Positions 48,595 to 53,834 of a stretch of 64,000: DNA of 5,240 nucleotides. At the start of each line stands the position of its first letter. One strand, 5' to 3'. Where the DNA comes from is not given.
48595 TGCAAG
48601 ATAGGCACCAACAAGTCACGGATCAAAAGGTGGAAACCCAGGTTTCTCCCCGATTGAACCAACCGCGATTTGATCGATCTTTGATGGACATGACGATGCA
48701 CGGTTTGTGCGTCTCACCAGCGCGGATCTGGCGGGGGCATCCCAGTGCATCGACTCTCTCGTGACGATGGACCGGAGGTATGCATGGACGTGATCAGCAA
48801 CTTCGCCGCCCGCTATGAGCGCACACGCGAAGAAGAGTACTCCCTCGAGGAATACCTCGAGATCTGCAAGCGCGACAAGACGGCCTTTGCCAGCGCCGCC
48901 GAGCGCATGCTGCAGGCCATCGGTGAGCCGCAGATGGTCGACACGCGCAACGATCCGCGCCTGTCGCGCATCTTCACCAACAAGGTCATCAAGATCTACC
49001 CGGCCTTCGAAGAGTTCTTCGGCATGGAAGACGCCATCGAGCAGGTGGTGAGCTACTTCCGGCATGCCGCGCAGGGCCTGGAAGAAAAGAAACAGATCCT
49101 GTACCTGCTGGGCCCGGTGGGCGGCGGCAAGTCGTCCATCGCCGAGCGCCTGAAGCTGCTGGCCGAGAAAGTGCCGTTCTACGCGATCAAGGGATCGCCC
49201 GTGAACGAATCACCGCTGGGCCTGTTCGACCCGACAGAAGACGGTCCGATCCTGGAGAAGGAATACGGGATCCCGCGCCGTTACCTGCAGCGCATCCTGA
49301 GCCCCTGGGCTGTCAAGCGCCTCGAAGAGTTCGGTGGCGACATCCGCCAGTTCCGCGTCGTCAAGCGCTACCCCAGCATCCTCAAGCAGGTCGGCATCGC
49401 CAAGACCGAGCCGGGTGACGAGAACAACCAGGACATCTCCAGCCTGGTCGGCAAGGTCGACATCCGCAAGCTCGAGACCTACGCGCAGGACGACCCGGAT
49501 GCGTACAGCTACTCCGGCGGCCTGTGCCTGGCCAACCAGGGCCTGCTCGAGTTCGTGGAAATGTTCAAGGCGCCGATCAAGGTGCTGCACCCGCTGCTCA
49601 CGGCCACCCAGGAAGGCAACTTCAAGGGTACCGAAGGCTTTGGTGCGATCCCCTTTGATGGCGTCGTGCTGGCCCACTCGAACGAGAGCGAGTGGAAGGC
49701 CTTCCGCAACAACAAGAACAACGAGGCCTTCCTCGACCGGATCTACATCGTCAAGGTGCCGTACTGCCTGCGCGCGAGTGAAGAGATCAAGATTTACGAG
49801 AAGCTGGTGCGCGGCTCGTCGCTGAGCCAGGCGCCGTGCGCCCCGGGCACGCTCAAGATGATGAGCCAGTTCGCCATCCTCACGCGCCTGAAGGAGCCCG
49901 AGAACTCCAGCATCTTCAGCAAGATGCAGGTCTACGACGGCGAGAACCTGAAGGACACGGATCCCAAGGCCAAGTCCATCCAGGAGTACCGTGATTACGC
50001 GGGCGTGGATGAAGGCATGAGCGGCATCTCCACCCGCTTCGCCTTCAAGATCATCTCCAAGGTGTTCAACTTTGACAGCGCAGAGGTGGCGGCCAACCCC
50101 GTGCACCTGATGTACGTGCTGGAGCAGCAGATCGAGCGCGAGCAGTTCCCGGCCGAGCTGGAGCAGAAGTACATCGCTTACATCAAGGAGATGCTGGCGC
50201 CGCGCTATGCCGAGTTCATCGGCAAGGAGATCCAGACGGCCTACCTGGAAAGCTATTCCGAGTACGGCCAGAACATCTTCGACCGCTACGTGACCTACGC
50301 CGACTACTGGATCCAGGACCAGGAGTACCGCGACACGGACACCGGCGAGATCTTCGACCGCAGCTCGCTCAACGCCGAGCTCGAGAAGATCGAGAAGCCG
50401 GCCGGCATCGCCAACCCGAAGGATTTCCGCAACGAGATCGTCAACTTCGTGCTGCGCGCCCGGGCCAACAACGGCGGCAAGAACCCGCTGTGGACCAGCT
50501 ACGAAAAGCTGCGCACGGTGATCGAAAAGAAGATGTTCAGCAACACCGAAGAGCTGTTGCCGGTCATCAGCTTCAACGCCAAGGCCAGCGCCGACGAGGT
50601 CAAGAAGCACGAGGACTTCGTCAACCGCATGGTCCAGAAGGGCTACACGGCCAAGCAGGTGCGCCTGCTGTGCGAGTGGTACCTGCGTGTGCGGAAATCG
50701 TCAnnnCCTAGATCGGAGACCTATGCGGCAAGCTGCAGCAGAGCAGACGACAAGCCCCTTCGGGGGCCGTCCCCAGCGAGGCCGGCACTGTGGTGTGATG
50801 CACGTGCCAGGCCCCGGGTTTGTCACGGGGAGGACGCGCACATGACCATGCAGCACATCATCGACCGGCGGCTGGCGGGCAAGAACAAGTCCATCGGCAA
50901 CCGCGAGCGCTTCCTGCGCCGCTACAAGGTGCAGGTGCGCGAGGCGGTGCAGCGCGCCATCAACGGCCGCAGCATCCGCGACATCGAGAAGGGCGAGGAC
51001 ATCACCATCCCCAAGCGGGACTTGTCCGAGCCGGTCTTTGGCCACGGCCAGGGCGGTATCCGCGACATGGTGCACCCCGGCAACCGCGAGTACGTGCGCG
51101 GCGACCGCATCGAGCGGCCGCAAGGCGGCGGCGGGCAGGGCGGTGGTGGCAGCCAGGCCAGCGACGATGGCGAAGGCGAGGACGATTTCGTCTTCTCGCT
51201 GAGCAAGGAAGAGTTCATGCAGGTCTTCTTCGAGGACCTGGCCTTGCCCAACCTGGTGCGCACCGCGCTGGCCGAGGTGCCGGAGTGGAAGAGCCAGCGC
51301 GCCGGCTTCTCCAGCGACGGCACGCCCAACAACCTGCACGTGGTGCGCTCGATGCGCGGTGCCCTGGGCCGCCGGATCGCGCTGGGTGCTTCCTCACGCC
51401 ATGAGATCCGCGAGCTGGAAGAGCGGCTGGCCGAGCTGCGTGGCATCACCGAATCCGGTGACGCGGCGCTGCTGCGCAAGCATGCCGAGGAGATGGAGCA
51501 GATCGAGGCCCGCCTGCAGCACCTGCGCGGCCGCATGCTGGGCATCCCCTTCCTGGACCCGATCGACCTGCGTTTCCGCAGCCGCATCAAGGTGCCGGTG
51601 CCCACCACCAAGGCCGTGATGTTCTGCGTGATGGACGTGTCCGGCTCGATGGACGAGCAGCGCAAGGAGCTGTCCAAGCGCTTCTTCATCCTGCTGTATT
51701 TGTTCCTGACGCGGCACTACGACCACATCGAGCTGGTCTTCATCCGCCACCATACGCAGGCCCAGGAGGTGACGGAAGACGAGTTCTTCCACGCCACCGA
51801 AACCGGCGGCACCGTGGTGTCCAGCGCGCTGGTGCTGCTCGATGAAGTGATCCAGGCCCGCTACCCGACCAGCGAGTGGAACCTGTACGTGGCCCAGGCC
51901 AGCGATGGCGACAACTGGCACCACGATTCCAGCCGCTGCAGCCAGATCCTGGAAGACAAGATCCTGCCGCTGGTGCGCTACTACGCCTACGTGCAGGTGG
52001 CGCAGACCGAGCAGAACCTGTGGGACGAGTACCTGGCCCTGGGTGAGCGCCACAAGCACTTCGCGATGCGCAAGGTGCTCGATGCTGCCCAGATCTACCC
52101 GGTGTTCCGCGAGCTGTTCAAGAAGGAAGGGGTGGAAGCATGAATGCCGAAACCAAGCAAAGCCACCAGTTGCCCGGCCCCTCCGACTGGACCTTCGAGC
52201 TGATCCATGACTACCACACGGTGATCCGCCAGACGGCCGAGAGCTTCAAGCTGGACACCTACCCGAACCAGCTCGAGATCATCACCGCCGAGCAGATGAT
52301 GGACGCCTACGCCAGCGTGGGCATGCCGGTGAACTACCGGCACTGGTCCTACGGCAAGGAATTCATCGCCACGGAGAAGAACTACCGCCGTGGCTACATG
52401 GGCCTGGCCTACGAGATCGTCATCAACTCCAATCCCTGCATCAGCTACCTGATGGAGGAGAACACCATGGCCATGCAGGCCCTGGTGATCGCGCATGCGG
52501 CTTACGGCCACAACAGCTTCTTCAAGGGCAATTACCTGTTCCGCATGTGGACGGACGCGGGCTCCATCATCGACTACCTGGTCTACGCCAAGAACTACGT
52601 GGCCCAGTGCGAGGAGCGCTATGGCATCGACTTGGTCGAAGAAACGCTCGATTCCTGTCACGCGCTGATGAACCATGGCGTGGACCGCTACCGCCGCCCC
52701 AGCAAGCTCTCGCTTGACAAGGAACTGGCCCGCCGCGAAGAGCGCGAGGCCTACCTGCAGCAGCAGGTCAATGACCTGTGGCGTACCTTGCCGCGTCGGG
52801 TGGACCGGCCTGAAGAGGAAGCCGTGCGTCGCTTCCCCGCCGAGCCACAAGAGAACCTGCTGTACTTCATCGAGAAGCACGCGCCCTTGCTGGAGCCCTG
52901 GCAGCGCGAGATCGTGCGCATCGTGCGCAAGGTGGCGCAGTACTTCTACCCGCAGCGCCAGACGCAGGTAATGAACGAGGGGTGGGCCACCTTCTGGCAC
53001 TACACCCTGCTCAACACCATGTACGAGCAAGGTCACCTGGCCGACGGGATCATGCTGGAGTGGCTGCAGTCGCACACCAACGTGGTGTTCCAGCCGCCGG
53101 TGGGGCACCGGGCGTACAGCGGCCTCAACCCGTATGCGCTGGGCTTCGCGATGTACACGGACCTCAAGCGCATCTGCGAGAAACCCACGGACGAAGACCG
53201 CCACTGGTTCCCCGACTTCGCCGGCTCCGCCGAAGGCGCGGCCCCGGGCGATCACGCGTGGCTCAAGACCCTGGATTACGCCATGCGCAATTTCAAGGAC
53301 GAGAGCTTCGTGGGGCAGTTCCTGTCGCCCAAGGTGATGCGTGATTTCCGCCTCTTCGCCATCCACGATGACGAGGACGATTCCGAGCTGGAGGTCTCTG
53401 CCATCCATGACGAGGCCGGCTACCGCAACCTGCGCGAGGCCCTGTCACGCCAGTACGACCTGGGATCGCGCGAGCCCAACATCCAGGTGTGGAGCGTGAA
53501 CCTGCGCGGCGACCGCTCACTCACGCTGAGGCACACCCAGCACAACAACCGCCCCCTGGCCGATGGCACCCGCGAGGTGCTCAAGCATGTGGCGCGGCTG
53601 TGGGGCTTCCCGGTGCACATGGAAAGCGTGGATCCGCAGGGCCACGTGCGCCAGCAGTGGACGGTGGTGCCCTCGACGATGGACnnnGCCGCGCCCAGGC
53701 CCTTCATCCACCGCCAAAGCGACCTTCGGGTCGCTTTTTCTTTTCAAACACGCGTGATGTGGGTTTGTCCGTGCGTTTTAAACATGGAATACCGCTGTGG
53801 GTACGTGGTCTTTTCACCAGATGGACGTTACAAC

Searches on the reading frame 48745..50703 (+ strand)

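Call 71: search_protein_families(library=pfam, proteins=[window:48745-50703:+], max_evalue=0.00001)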
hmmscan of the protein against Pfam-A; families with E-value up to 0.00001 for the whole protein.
window:48745-50703:+ (653 aa): 2 families
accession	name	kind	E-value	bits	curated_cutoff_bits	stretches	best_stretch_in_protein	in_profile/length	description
PF08298.17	AAA_PrkA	-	1.9e-181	603.3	25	1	33-389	2-358/358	PrkA AAA domain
PF06798.17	PrkA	-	1.5e-67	228.4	25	1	392-645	2-255/255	PrkA serine protein kinase C-terminal domain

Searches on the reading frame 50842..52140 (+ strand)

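Call 71: search_protein_families(library=pfam, proteins=[window:50842-52140:+], max_evalue=0.00001)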
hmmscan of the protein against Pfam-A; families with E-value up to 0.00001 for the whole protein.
window:50842-52140:+ (433 aa): 1 family
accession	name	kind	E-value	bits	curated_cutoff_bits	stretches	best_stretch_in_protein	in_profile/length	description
PF04285.18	DUF444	-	8.7e-178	592.1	27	1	5-429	1-418/418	Protein of unknown function (DUF444)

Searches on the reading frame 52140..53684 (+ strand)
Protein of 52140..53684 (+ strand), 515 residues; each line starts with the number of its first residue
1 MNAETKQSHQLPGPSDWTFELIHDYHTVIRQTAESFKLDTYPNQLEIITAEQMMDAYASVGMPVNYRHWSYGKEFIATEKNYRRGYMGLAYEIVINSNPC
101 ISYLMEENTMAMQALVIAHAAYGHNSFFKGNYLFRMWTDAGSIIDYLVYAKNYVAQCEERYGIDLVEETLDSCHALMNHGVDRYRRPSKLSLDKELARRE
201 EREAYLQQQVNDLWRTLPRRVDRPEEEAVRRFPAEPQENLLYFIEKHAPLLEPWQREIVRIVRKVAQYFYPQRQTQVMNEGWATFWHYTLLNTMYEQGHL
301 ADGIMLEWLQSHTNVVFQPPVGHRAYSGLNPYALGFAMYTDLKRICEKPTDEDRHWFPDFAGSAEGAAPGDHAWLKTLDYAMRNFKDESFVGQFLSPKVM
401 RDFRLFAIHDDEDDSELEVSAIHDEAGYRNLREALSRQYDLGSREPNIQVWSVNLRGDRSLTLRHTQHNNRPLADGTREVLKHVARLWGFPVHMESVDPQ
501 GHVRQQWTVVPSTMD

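Call 71: search_protein_families(library=pfam, proteins=[window:52140-53684:+], max_evalue=0.00001)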
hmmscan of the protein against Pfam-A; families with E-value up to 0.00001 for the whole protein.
window:52140-53684:+ (515 aa): 2 families
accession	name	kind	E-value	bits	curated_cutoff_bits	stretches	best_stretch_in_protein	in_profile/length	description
PF04293.20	SpoVR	-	1.1e-176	588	27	1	16-443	1-406/407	SpoVR like protein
PF24755.2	SpoVR_C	-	4.6e-28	97.4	27.6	1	446-498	1-54/55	SpoVR-like C-terminal domain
